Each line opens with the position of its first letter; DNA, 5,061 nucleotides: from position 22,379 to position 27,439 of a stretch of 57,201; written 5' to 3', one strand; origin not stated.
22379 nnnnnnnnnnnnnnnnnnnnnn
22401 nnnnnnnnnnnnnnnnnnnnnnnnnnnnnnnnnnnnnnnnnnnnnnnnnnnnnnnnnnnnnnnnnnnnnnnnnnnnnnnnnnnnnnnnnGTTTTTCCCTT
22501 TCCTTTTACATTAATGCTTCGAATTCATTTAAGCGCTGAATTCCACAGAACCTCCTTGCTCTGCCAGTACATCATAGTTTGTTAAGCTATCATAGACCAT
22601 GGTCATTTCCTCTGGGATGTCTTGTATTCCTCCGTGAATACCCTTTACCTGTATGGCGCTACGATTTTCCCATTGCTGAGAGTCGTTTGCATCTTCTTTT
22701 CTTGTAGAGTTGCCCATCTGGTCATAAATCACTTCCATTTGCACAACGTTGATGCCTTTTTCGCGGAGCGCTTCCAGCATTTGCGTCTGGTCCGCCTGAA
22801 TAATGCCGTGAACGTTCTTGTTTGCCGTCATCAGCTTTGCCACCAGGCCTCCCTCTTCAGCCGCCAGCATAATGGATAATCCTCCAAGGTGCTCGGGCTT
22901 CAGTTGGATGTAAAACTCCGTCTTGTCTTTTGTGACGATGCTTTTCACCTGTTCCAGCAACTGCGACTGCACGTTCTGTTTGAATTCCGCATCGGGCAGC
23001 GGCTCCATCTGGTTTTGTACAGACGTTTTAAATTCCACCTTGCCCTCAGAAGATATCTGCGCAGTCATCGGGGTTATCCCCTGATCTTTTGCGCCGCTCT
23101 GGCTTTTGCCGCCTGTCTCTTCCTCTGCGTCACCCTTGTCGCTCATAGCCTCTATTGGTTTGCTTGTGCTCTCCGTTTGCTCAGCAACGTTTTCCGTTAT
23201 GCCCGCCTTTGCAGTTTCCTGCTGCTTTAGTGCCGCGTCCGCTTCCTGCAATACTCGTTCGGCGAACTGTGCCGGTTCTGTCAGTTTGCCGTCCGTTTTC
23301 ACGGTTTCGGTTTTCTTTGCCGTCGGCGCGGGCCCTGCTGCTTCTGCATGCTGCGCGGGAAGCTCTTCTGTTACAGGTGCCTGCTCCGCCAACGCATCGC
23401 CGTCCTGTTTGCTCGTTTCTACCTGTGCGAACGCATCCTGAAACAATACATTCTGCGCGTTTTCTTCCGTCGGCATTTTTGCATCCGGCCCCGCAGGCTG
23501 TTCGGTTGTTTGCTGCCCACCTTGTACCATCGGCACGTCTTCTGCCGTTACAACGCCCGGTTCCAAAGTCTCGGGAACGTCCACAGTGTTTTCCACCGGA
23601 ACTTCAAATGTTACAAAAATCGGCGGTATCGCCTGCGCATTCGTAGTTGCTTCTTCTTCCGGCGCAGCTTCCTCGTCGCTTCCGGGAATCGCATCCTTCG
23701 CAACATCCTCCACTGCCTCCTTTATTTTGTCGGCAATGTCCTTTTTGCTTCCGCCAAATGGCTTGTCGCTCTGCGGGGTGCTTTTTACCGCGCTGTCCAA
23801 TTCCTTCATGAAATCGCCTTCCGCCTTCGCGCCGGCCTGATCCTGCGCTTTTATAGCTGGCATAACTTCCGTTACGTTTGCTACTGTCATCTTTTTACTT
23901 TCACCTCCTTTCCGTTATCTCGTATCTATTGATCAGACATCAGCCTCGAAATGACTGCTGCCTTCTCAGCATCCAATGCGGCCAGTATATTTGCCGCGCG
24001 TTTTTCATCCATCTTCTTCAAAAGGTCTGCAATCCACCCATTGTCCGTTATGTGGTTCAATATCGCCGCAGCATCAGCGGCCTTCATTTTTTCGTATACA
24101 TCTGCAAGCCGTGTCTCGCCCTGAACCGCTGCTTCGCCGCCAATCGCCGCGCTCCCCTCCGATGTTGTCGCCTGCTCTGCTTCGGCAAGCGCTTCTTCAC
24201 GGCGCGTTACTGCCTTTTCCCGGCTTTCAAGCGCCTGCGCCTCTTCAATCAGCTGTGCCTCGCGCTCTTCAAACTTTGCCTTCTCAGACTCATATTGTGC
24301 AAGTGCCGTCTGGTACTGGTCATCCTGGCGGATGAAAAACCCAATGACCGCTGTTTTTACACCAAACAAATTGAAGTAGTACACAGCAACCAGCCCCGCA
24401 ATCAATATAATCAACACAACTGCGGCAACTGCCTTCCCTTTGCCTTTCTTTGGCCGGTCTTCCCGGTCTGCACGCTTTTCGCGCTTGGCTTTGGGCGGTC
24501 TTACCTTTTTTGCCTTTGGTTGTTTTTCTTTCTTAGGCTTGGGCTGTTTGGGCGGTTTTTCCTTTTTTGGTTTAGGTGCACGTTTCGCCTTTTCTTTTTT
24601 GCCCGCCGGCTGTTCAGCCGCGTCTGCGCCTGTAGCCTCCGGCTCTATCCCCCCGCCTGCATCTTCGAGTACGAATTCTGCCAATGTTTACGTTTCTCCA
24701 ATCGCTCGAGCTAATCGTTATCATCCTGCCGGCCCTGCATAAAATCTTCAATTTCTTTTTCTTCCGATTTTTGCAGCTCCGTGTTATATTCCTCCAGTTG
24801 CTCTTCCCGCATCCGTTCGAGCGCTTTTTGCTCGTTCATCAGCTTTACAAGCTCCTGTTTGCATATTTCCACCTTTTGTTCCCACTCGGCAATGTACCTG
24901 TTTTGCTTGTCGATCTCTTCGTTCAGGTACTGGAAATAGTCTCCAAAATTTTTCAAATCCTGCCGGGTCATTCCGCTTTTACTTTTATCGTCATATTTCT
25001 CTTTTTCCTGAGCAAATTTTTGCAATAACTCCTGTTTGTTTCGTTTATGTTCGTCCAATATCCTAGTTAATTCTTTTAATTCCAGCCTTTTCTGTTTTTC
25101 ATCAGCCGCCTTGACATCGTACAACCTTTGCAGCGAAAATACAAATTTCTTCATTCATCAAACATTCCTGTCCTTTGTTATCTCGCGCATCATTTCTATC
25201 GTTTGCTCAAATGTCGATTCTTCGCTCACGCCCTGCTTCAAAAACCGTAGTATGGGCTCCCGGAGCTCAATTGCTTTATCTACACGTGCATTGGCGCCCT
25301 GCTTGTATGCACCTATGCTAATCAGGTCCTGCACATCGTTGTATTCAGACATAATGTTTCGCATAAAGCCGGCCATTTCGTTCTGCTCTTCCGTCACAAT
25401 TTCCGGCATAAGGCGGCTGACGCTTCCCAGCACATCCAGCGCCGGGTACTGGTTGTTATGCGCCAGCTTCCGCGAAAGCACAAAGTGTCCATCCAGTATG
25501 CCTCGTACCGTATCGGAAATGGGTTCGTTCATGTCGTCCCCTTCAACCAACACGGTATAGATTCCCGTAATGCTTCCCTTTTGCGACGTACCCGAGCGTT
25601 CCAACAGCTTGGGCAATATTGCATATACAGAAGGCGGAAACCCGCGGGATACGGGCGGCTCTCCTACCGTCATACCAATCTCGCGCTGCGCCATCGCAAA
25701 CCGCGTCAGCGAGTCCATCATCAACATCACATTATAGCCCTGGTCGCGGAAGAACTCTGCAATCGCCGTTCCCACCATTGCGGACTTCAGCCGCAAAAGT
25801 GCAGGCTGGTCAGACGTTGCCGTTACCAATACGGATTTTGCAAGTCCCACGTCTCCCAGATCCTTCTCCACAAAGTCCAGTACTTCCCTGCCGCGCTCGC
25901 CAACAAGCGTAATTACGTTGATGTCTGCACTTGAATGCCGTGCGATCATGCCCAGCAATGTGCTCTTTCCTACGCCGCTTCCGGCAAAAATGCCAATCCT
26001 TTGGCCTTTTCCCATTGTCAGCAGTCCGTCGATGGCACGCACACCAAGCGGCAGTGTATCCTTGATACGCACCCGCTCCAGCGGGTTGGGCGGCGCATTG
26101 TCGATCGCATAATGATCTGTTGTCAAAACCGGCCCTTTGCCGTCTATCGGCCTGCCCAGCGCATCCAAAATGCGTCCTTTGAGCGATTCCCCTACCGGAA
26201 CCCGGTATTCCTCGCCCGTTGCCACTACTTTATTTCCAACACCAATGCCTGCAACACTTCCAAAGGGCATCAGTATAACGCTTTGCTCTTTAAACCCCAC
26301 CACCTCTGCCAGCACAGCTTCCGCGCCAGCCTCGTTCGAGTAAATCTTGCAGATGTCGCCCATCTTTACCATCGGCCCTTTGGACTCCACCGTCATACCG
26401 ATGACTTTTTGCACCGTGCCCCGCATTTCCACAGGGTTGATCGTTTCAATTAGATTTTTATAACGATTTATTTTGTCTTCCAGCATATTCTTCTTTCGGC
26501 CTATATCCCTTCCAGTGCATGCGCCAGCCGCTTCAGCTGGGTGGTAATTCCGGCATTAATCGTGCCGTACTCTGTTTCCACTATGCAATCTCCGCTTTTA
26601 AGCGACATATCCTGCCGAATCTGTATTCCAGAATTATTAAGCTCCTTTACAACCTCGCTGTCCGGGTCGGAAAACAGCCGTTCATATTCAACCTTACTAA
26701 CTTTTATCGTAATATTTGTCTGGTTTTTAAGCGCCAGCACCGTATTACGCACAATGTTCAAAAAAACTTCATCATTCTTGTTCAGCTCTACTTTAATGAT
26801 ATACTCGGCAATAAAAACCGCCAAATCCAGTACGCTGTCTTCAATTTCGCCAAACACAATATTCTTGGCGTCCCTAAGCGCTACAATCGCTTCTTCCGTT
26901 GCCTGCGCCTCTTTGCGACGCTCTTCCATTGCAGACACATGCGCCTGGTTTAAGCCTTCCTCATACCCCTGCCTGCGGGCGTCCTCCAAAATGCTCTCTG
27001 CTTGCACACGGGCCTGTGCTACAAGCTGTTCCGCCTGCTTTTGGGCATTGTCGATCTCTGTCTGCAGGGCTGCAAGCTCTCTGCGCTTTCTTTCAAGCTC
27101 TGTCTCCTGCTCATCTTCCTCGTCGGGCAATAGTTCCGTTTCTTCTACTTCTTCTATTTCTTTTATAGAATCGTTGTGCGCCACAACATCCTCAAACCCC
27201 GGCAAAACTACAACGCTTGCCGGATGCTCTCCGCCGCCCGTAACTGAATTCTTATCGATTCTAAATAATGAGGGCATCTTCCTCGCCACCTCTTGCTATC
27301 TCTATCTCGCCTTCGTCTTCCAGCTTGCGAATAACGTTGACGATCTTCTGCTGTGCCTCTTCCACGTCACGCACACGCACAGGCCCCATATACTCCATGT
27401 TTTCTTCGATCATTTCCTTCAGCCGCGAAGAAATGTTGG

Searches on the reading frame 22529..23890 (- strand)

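Call 33: search_protein_families(library=pfam, max_evalue=0.00001, proteins=[window:22529-23890:-])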
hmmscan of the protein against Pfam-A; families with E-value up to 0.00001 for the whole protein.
window:22529-23890:- (453 aa): 1 family
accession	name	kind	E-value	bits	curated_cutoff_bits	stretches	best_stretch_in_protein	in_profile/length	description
PF02120.21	Flg_hook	-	8e-12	45.3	29.8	1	314-387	3-76/85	Flagellar hook-length control protein FliK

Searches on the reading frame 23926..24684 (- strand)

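Call 33: search_protein_families(library=pfam, max_evalue=0.00001, proteins=[window:23926-24684:-])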
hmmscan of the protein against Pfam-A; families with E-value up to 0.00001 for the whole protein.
window:23926-24684:- (252 aa): 1 family
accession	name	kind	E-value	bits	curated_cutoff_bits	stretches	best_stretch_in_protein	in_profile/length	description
PF03448.22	MgtE_N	-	2.6e-06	28.3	25.9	1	193-249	6-97/102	MgtE intracellular N domain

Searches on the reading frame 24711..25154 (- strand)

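Call 33: search_protein_families(library=pfam, max_evalue=0.00001, proteins=[window:24711-25154:-])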
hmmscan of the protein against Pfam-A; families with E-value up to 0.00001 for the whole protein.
window:24711-25154:- (147 aa): 1 family
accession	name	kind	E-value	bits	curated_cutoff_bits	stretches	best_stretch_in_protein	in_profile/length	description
PF02050.21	FliJ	-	3.2e-12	47.2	28.4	1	23-138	4-118/123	Flagellar FliJ protein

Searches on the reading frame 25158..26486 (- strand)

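Call 33: search_protein_families(library=pfam, max_evalue=0.00001, proteins=[window:25158-26486:-])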
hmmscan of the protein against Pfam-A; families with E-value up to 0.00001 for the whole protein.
window:25158-26486:- (442 aa): 3 families
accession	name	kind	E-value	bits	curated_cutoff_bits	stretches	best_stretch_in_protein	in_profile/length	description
PF00006.31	ATP-synt_ab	-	6.6e-86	287.8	29.5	1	148-357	1-213/213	ATP synthase alpha/beta family, nucleotide-binding domain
PF18269.6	T3SS_ATPase_C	-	5.7e-25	87.4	22.7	1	364-435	1-72/72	T3SS EscN ATPase C-terminal domain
PF02874.29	ATP-synt_ab_N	-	1.3e-07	32.5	20.9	1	25-91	1-69/69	ATP synthase alpha/beta family, beta-barrel domain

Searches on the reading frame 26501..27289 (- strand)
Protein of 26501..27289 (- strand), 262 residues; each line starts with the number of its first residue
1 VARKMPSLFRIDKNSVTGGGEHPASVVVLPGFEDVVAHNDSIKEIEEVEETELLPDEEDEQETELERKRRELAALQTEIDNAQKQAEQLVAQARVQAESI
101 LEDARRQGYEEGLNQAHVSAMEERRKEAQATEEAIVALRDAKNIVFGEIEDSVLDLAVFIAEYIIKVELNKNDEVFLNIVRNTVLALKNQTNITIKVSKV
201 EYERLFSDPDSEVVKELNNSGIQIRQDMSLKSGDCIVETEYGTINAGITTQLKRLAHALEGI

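Call 33: search_protein_families(library=pfam, max_evalue=0.00001, proteins=[window:26501-27289:-])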
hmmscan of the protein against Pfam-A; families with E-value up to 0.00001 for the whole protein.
window:26501-27289:- (262 aa): 1 family
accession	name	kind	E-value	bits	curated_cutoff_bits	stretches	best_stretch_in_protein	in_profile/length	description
PF02108.21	FliH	-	1.1e-17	64.6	24.1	1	126-255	2-128/128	Flagellar assembly protein FliH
